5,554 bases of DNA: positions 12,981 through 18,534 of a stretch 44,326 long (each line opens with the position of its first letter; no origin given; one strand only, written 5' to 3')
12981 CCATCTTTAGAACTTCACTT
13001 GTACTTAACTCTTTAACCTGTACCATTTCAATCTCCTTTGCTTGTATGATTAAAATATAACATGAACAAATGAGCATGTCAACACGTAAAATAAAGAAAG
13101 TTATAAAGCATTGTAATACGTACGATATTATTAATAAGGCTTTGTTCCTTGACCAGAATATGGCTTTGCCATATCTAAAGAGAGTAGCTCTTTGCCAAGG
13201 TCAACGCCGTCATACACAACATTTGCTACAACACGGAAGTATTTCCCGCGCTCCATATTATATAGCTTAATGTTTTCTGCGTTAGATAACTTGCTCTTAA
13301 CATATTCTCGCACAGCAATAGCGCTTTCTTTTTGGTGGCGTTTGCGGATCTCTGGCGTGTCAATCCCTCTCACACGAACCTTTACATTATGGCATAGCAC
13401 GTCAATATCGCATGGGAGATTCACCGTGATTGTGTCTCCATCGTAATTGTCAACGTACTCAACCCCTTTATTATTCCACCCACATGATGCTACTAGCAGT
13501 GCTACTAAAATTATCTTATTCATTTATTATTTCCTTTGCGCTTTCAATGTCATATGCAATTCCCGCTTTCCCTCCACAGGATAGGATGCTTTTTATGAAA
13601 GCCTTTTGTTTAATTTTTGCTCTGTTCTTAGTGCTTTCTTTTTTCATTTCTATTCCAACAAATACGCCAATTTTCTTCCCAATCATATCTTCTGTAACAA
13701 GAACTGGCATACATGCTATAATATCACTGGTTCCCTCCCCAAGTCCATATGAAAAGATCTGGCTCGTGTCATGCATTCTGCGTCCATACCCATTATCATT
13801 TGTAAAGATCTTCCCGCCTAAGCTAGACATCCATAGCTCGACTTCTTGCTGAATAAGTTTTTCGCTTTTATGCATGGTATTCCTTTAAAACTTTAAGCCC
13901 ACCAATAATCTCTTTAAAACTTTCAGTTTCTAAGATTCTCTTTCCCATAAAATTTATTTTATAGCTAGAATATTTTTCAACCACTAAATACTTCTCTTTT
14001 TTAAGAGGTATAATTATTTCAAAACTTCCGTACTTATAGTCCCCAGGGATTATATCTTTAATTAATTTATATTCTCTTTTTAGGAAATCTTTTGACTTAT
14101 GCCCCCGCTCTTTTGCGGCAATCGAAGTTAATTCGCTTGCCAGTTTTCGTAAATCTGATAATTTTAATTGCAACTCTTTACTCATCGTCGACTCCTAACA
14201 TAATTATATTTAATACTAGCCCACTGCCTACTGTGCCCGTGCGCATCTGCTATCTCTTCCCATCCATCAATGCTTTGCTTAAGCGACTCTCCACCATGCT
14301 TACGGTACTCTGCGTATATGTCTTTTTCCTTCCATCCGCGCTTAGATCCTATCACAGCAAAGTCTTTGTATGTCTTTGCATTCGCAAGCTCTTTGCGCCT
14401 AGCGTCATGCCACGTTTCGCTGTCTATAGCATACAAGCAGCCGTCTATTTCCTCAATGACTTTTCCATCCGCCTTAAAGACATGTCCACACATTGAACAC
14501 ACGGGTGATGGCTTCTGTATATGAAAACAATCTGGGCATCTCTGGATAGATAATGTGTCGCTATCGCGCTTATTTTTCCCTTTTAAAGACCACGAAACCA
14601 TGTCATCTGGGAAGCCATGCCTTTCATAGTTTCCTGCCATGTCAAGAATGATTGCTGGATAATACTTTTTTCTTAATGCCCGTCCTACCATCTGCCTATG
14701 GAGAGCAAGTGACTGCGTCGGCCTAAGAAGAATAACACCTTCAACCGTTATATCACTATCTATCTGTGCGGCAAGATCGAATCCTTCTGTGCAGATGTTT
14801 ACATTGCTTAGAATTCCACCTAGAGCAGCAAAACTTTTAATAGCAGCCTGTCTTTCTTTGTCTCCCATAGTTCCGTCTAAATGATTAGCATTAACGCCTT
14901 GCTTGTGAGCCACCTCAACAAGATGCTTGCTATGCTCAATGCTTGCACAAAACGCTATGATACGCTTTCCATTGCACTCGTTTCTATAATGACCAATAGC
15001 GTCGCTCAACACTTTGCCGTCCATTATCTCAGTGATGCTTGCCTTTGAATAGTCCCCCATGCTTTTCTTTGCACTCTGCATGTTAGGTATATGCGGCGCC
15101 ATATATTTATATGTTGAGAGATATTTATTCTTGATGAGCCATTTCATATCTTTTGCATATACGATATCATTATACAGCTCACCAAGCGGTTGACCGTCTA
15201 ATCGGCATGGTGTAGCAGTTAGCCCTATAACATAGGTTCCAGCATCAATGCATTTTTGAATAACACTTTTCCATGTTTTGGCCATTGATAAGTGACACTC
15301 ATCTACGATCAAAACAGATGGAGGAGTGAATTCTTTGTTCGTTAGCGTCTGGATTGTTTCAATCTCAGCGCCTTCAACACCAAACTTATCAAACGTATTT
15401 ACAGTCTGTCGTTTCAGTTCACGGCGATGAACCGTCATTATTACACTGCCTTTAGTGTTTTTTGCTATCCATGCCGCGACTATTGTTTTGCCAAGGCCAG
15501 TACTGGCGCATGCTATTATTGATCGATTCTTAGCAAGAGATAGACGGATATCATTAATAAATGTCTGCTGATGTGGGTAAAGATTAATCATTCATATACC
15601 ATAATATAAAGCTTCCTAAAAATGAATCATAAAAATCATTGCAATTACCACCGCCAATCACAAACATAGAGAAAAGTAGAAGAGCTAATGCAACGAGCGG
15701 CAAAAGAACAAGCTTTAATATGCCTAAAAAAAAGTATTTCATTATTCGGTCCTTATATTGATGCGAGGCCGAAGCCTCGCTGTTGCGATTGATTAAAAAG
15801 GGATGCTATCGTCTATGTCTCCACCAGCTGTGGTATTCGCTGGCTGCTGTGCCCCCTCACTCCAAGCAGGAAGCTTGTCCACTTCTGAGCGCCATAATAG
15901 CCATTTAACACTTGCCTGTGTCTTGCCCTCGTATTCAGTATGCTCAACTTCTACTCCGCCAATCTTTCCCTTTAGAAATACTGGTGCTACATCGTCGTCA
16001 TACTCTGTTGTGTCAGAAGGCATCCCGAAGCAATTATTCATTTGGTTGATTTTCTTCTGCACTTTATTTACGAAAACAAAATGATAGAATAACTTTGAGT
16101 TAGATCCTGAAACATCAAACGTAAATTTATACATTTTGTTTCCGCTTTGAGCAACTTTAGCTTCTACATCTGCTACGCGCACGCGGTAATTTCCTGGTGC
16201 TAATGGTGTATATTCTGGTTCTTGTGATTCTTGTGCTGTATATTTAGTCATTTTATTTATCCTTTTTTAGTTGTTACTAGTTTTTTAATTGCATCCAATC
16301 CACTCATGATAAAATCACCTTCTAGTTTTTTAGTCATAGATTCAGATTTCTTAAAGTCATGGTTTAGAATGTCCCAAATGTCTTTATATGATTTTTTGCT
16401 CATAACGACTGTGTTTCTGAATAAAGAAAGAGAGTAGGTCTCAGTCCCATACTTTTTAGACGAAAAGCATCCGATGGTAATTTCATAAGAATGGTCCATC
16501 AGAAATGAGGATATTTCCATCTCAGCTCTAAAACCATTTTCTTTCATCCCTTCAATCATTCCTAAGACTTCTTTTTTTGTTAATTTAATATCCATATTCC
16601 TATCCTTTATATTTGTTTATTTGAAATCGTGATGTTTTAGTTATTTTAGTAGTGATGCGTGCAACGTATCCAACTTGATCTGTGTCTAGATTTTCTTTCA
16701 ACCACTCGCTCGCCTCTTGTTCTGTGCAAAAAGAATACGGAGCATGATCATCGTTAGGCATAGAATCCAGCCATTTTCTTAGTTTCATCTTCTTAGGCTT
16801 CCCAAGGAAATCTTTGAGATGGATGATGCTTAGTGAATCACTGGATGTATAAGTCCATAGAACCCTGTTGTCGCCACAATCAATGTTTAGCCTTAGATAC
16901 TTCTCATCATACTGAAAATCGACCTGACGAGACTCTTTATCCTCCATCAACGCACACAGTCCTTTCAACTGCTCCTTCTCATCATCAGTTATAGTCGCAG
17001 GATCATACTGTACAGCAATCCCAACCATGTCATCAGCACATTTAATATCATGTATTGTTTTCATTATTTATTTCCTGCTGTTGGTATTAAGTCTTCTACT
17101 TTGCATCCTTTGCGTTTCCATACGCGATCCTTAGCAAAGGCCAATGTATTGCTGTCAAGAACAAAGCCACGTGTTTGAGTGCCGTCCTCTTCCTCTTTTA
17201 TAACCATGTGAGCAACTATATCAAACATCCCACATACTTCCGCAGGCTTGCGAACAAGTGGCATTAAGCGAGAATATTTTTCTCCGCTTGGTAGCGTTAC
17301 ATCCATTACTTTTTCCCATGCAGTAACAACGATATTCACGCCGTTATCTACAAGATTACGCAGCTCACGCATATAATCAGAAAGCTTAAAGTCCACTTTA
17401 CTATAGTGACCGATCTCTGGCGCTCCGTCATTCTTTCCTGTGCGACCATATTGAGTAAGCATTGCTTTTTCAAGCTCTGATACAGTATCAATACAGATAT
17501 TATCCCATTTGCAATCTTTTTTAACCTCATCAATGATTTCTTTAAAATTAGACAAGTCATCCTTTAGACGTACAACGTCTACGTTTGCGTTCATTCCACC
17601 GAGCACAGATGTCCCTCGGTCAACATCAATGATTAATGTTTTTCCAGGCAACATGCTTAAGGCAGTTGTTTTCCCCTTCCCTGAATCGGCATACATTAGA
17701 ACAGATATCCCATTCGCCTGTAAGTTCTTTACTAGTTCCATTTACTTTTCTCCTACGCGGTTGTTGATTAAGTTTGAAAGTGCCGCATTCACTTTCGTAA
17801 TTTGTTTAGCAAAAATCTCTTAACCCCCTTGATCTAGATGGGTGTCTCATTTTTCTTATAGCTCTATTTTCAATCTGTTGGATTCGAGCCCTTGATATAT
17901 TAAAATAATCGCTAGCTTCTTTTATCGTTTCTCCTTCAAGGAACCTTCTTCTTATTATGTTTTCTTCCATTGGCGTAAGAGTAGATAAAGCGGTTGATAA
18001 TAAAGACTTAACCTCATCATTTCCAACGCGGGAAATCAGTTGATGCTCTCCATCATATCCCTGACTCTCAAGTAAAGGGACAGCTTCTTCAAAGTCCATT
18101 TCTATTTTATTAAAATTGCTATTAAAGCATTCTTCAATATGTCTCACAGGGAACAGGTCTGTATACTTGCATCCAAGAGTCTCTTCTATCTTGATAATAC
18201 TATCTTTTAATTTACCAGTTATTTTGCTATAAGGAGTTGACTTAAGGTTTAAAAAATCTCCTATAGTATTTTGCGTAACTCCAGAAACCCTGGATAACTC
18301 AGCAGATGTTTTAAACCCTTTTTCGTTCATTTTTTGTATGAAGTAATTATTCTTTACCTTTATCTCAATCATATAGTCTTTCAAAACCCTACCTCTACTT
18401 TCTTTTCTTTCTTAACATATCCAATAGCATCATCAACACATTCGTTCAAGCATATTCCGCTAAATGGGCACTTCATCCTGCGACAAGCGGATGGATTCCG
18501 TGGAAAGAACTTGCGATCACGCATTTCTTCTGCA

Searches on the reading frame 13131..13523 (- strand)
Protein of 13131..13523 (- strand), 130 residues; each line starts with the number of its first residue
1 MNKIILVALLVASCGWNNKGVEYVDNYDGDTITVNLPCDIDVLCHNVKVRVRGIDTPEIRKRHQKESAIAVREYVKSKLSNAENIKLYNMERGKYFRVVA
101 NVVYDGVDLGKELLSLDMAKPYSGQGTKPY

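Call 48: search_protein_families(library=phrogs, proteins=[window:13131-13523:-], max_evalue=0.0001)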
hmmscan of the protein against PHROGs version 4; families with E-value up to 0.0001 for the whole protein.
window:13131-13523:- (130 aa): 2 families
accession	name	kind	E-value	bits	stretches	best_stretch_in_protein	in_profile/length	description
phrog_452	-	DNA, RNA and nucleotide metabolism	1e-17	65.6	1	22-126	72-181/201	endonuclease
phrog_8809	-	unknown function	2.6e-09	35.6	1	23-125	1103-1207/2317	-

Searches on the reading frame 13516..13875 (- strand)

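Call 49: search_protein_families(library=phrogs, proteins=[window:13516-13875:-], max_evalue=0.0001)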
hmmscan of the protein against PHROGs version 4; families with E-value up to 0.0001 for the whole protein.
window:13516-13875:- (119 aa): 2 families
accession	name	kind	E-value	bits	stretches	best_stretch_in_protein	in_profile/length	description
phrog_93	-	DNA, RNA and nucleotide metabolism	2.3e-11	44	1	2-119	351-440/613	endonuclease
phrog_824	-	unknown function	1.1e-08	36.3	1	44-118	109-172/265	-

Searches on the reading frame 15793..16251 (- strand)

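Call 48: search_protein_families(library=phrogs, proteins=[window:15793-16251:-], max_evalue=0.0001)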
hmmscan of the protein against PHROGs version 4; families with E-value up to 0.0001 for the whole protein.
window:15793-16251:- (152 aa): 5 families
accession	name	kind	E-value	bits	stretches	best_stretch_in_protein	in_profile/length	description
phrog_378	-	DNA, RNA and nucleotide metabolism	2.5e-12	48.3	1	4-148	5-158/163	single strand DNA binding protein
phrog_14876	-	DNA, RNA and nucleotide metabolism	3e-07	31.6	1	16-129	35-148/183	DNA polymerase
phrog_18107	-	unknown function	3.7e-07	31.3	0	7-70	10-73/201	-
phrog_3724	-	unknown function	8.3e-07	29.6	1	19-125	28-135/285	-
phrog_2698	-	unknown function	1e-05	26.3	1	8-126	18-145/167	-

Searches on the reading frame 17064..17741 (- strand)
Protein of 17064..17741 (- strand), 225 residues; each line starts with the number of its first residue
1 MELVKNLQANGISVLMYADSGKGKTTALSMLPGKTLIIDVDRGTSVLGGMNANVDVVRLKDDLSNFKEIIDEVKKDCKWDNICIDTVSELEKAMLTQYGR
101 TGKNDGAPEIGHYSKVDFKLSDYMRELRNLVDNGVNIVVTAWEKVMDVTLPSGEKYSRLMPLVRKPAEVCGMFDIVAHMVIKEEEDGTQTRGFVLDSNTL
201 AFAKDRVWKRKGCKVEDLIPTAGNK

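Call 48: search_protein_families(library=phrogs, proteins=[window:17064-17741:-], max_evalue=0.0001)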
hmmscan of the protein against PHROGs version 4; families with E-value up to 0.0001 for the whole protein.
window:17064-17741:- (225 aa): 2 families
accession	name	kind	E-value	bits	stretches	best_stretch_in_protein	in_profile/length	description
phrog_124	-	DNA, RNA and nucleotide metabolism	5.3e-46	158.7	1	7-219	39-254/382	Sak4-like ssDNA annealing protein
phrog_2872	-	DNA, RNA and nucleotide metabolism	4.9e-06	27.3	1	11-181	2-167/219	Sak4-like ssDNA annealing protein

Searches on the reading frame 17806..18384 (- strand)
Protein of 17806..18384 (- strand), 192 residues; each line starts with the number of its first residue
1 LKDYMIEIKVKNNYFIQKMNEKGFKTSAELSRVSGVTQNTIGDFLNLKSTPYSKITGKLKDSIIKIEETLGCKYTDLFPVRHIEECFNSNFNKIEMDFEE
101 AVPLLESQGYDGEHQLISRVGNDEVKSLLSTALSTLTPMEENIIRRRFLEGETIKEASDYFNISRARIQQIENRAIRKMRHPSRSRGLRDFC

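Call 8: search_protein_families(library=pfam, proteins=[window:17806-18384:-], max_evalue=0.01)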
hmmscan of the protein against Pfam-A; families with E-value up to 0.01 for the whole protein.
window:17806-18384:- (192 aa): 5 families
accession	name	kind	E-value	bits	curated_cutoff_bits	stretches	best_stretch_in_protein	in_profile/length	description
PF04545.22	Sigma70_r4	-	3.3e-15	55.8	24.1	1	132-181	1-50/50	Sigma-70, region 4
PF01381.28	HTH_3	-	1.3e-05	25.5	23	0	153-173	11-31/55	Helix-turn-helix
PF08281.18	Sigma70_r4_2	-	8.3e-05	22.6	25.7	1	129-178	4-53/54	Sigma-70, region 4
PF13443.12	HTH_26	-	0.0035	18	22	0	19-78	6-58/63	Cro/C1-type HTH DNA-binding domain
PF13518.12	HTH_28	-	0.0084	16.6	25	0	143-174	5-35/52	Helix-turn-helix domain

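Call 9: search_protein_families(library=phrogs, proteins=[window:17806-18384:-], max_evalue=0.001)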
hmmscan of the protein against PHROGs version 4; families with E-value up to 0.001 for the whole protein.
window:17806-18384:- (192 aa): 7 families
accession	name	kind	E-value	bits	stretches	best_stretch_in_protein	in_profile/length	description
phrog_351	-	transcription regulation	5.5e-15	56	1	59-191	601-735/928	RNA polymerase sigma factor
phrog_1740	-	transcription regulation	8.9e-08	32.1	1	122-180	155-213/567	RNA polymerase sigma factor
phrog_36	-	transcription regulation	3.7e-07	31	1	129-179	133-183/220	transcriptional regulator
phrog_4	-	transcription regulation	1.4e-06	28.6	1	10-79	137-193/400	transcriptional repressor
phrog_8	-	transcription regulation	3.4e-06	27.7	1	10-100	161-235/346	transcriptional regulator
phrog_1190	-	transcription regulation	0.00021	22.1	1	124-181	100-157/167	RNA polymerase sigma factor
phrog_248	-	transcription regulation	0.00037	21.6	1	113-178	67-132/161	transcriptional activator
